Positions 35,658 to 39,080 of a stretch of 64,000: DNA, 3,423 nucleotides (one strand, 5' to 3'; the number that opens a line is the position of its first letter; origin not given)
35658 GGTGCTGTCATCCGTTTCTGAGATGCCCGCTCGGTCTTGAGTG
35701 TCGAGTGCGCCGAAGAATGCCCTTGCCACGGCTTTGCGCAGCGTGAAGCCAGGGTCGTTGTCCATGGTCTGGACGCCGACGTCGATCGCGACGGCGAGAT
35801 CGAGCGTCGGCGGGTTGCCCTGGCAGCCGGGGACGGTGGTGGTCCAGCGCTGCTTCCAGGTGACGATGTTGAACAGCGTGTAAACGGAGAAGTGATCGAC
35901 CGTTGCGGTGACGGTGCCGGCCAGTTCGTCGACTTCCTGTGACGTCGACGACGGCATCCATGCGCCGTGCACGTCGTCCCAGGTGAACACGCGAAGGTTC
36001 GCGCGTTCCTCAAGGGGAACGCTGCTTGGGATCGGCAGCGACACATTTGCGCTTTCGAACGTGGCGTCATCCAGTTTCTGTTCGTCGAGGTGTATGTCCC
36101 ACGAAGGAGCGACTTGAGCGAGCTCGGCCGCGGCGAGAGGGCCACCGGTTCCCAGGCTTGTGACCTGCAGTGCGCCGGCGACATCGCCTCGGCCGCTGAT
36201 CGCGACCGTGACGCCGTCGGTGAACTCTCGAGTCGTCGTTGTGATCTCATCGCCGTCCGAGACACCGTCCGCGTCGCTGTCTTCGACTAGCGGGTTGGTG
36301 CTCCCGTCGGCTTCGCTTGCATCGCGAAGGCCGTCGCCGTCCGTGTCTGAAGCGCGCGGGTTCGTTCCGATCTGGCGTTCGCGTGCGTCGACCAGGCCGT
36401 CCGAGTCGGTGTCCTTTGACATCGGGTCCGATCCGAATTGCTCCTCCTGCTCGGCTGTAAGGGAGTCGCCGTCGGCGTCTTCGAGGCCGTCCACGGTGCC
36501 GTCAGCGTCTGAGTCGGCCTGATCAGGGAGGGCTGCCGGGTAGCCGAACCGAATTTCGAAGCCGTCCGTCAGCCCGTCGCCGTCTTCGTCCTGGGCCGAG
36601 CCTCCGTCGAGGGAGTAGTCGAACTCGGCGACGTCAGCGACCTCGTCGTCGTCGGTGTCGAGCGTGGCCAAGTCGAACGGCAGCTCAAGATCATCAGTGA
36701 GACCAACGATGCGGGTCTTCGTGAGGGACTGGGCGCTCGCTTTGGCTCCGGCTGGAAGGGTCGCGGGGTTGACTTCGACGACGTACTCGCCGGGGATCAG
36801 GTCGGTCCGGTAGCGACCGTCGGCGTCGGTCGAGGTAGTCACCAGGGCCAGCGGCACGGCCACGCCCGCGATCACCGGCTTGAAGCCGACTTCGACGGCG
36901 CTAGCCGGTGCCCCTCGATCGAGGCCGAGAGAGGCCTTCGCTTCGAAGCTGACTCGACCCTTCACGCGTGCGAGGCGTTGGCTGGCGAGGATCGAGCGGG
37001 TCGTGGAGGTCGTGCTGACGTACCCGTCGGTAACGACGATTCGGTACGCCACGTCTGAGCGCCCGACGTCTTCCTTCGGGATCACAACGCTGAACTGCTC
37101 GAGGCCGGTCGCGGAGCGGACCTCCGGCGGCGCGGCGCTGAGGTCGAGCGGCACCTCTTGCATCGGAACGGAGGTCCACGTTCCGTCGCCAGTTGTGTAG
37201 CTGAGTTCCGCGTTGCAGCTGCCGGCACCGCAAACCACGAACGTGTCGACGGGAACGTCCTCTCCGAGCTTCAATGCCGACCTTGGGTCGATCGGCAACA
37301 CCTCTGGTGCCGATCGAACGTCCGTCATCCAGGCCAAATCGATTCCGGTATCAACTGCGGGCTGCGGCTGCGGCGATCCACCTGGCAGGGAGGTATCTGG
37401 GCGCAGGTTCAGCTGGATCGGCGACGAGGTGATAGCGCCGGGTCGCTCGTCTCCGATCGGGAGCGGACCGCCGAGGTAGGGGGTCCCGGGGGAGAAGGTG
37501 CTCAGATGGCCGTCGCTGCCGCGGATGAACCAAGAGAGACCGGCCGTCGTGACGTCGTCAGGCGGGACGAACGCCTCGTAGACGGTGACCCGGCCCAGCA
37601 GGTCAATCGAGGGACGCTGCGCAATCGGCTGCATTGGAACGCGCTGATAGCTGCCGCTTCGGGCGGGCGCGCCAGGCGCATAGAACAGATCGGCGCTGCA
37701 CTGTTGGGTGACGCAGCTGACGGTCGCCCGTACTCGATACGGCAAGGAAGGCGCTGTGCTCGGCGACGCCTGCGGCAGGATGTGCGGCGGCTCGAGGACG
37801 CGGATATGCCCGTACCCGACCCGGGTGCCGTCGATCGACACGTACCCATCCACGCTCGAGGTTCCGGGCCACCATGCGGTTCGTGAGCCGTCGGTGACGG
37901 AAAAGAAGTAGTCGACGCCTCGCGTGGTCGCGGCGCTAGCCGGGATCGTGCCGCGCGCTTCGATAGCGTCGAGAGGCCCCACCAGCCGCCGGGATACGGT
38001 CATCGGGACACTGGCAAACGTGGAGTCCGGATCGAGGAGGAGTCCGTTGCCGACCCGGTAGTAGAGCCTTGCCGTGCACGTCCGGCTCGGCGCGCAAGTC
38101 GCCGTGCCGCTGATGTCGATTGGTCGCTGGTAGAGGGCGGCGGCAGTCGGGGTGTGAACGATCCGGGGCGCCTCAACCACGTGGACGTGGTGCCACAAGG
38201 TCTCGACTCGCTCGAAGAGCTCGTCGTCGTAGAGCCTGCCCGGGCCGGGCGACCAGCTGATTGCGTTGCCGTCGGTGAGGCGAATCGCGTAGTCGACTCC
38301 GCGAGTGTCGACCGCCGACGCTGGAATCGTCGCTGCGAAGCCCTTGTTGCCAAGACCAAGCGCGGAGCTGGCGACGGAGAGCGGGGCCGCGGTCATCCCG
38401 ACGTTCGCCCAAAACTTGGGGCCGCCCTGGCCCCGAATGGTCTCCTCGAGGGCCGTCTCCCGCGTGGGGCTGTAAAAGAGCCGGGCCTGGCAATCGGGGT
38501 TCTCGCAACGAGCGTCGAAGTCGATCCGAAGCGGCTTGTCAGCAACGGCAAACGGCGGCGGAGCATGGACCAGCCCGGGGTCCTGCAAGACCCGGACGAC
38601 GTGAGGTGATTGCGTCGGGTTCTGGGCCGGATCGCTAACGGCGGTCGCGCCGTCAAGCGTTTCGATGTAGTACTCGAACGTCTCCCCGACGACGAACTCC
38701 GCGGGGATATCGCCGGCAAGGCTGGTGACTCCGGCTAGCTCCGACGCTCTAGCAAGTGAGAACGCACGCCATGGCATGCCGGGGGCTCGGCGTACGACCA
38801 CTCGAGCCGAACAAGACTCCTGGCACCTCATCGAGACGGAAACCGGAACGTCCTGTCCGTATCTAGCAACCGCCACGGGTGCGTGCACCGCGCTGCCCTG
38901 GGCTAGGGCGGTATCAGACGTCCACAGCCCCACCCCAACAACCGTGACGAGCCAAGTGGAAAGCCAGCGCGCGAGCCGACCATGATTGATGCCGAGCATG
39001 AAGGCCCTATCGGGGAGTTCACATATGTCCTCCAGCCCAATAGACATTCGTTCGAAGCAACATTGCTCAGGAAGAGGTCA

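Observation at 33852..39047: Intact 1731-aa Sec-type polymorphic toxin in an island where most neighbours are decayed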

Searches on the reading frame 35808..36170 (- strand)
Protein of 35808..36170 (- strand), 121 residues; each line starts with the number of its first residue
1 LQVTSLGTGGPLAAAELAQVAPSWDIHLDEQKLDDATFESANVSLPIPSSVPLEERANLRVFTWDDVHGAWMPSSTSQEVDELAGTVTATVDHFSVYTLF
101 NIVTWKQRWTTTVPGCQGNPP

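Call 8: search_protein_families(library=pfam, proteins=[window:35808-36170:-], max_evalue=10)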
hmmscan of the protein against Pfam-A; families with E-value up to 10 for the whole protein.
seq(121 aa): 1 family
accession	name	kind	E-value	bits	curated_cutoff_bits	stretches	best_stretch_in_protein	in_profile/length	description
PF10577.15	FAM171A1-2-B_N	-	0.0027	17.5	31.2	1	39-77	189-227/254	FAM171A1/A2/B, N-terminal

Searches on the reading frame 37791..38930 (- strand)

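Call 8: search_protein_families(library=pfam, proteins=[window:37791-38930:-], max_evalue=10)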
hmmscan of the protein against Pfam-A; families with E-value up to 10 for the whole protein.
seq(380 aa): 1 family
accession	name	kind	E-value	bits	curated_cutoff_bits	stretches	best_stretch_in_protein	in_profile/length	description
PF05861.17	PhnI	-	0.24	10.6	34.5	1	74-170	111-199/348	Bacterial phosphonate metabolism protein (PhnI)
